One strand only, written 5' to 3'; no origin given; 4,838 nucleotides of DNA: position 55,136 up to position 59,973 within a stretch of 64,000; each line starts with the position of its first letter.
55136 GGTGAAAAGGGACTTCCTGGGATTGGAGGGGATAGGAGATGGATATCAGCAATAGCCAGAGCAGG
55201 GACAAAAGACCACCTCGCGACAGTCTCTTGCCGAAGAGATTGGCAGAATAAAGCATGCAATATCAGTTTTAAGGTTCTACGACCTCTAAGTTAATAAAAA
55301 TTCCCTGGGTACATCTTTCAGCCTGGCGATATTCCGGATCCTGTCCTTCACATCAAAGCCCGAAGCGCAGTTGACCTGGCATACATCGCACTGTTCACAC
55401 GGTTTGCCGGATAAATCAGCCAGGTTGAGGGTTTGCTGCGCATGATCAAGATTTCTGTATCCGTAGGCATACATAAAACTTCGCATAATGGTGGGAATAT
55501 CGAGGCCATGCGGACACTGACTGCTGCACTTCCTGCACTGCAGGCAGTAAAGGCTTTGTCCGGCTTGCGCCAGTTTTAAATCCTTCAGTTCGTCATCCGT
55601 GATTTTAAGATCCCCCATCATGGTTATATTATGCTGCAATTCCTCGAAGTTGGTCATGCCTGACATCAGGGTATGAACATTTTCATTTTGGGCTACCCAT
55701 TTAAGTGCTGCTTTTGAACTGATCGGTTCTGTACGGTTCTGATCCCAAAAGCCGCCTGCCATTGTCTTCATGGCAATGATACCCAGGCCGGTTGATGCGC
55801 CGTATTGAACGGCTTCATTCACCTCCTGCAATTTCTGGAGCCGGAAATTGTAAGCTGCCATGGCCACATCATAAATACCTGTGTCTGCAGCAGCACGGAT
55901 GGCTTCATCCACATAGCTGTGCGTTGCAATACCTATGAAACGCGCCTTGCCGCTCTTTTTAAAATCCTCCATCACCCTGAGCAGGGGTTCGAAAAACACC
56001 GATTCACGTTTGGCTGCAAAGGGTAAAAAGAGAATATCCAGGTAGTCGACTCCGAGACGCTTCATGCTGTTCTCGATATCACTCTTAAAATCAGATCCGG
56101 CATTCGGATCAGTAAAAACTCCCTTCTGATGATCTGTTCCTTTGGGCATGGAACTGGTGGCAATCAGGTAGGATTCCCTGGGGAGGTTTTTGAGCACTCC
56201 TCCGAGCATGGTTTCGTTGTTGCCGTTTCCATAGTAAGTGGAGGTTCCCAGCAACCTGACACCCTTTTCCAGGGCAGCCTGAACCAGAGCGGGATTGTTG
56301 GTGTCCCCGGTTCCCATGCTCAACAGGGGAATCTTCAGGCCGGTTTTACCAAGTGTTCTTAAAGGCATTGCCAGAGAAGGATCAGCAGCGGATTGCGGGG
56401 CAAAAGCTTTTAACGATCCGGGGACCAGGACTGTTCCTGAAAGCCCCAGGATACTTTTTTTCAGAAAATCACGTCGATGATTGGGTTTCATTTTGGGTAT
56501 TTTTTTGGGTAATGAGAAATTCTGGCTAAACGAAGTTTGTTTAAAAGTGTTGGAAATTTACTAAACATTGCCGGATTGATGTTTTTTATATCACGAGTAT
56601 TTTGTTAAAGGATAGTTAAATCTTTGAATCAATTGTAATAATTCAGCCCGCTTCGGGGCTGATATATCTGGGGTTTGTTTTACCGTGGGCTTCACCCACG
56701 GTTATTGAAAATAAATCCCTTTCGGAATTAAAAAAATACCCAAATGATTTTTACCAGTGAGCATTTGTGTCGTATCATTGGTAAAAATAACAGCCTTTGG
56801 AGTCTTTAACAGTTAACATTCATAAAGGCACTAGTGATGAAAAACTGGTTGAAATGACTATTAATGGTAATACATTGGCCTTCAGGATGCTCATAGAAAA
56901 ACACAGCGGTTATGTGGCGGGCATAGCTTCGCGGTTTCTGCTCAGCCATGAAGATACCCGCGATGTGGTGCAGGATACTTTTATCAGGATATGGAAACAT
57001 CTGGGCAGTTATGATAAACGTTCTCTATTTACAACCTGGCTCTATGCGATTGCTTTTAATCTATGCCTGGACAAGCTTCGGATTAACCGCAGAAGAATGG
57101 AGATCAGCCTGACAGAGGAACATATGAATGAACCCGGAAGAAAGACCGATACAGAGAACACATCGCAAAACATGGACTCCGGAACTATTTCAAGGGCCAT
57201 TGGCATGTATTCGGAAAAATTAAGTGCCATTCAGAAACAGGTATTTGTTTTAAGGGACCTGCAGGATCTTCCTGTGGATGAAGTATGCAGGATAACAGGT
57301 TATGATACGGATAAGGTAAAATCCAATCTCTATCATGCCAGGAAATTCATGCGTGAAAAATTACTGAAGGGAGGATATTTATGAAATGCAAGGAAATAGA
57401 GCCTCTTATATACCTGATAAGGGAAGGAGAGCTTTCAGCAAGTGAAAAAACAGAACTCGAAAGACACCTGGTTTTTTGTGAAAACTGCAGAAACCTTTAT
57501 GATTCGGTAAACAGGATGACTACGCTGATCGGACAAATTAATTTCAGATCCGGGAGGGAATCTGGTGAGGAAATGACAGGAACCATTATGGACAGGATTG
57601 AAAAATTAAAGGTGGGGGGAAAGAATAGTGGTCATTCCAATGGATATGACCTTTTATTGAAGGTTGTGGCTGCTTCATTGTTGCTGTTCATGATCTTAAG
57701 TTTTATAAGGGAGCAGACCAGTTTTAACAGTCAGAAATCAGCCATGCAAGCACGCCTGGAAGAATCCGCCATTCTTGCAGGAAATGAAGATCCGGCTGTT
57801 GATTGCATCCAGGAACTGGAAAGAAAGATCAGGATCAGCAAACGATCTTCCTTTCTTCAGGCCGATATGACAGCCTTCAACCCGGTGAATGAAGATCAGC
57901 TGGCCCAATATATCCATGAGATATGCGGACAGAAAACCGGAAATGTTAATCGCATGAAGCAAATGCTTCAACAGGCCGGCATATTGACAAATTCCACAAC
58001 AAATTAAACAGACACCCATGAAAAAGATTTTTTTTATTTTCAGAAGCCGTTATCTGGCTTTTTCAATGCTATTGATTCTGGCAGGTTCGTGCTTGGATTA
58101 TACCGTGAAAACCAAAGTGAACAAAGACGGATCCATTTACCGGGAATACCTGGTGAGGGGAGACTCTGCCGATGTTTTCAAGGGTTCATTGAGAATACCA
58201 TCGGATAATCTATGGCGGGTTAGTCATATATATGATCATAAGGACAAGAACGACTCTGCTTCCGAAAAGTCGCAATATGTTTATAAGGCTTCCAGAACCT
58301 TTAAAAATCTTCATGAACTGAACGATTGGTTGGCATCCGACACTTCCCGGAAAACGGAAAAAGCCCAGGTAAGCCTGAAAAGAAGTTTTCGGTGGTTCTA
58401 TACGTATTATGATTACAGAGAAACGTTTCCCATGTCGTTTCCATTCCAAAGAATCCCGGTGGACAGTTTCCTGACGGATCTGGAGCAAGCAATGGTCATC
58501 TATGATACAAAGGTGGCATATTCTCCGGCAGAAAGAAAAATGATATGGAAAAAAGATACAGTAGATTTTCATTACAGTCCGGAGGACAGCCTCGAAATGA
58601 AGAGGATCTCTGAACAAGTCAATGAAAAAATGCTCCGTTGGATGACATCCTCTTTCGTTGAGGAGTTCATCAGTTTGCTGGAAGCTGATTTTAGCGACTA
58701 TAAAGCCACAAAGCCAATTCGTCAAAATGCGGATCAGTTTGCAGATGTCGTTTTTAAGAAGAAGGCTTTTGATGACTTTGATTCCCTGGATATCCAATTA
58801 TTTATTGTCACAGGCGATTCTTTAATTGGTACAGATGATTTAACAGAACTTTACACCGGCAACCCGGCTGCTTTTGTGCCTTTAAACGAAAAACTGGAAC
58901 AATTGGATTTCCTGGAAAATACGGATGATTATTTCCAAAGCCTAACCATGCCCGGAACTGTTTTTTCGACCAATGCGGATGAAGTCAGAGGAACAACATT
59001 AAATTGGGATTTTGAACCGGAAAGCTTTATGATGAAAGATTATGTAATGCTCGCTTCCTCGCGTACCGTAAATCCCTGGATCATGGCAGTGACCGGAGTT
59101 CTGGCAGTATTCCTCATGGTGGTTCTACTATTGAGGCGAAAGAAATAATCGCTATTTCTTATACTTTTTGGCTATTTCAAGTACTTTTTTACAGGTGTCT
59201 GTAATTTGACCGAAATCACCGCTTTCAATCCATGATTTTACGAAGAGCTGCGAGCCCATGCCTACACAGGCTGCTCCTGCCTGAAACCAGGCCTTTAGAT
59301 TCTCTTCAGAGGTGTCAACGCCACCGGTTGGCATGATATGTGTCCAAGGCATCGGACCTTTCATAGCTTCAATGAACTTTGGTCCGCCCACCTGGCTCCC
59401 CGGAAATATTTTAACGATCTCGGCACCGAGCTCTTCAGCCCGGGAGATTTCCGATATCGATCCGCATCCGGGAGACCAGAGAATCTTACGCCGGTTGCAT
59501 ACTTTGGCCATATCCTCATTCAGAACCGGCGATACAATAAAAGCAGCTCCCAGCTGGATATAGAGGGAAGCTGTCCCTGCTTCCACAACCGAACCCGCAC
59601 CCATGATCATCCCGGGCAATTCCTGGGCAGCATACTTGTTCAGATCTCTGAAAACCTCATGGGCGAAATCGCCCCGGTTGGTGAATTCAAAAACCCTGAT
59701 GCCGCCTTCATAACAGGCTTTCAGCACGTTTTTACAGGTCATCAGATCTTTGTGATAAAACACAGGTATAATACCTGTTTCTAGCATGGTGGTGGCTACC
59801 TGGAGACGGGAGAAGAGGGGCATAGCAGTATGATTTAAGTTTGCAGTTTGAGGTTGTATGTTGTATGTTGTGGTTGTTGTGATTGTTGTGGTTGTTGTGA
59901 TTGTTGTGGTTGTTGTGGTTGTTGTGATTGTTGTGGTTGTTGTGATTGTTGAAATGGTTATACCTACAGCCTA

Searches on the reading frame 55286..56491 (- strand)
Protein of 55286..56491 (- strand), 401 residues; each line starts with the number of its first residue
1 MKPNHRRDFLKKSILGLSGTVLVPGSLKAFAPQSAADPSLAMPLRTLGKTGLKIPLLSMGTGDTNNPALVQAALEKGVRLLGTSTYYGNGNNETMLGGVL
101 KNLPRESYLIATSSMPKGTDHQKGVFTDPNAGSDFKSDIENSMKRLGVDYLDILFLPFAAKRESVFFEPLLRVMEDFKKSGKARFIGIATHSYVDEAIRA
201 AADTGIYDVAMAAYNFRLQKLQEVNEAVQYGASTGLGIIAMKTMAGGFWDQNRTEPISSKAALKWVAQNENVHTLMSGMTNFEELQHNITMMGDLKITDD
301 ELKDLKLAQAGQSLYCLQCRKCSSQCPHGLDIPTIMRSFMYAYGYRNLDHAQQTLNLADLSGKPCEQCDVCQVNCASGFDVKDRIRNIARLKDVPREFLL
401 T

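Call 11: search_protein_families(library=pfam, proteins=[window:55286-56491:-])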
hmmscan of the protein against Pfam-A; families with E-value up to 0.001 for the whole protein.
window:55286-56491:- (401 aa): 3 families
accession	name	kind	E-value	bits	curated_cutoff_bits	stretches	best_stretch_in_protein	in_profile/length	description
PF00248.27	Aldo_ket_red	-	2.6e-29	102.7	24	1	68-256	23-204/291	Aldo/keto reductase family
PF14691.11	Fer4_20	-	2.9e-07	30.7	25.8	1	312-385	20-95/113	Dihydroprymidine dehydrogenase domain II, 4Fe-4S cluster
PF13534.11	Fer4_17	-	1.8e-05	25.6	22.2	1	316-380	2-61/61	4Fe-4S dicluster domain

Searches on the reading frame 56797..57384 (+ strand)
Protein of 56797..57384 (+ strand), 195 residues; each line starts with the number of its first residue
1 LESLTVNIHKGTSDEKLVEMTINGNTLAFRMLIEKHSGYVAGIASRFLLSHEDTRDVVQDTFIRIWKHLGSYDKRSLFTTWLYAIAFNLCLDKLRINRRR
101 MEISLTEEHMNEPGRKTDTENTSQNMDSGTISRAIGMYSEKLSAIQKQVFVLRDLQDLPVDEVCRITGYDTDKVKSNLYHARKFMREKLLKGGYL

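Call 11: search_protein_families(library=pfam, proteins=[window:56797-57384:+])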
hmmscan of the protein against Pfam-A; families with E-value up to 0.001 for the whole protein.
window:56797-57384:+ (195 aa): 2 families
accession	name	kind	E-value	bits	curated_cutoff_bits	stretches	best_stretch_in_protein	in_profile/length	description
PF04542.20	Sigma70_r2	-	1.3e-16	60.5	24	1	32-99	1-70/71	Sigma-70 region 2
PF08281.18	Sigma70_r4_2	-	2e-09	37.4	25.7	1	135-185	4-54/54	Sigma-70, region 4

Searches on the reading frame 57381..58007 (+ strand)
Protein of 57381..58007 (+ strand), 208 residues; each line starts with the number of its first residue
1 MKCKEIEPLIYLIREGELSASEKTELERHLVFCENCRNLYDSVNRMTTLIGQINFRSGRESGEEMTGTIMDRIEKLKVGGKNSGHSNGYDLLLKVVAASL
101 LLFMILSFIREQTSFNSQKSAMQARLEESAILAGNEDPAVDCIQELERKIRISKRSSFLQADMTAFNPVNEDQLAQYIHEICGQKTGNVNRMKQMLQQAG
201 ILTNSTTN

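Call 11: search_protein_families(library=pfam, proteins=[window:57381-58007:+])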
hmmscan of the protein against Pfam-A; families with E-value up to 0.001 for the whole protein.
window:57381-58007:+ (208 aa): 1 family
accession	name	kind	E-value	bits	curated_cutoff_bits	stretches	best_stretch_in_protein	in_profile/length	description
PF13490.11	zf-HC2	-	4.7e-08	33.4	22.2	1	3-37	1-35/35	Putative zinc-finger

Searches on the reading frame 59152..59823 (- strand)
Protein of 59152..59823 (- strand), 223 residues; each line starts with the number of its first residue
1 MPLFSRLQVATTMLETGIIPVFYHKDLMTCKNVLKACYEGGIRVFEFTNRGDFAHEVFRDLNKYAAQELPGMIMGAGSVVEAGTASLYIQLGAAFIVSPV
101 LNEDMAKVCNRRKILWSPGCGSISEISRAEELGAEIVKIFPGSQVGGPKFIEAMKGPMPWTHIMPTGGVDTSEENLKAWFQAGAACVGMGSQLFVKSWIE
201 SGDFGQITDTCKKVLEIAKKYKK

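Call 11: search_protein_families(library=pfam, proteins=[window:59152-59823:-])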
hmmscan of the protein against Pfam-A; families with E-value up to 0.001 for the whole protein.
window:59152-59823:- (223 aa): 1 family
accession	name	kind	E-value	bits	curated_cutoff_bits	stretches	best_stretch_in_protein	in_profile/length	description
PF01081.25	Aldolase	-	2.8e-37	128.5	27.8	1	12-208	4-194/196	KDPG and KHG aldolase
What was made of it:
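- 59152..59823 (-): KDPG/KHG aldolase Eda. Pfam Aldolase, 128 bits (call 11).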
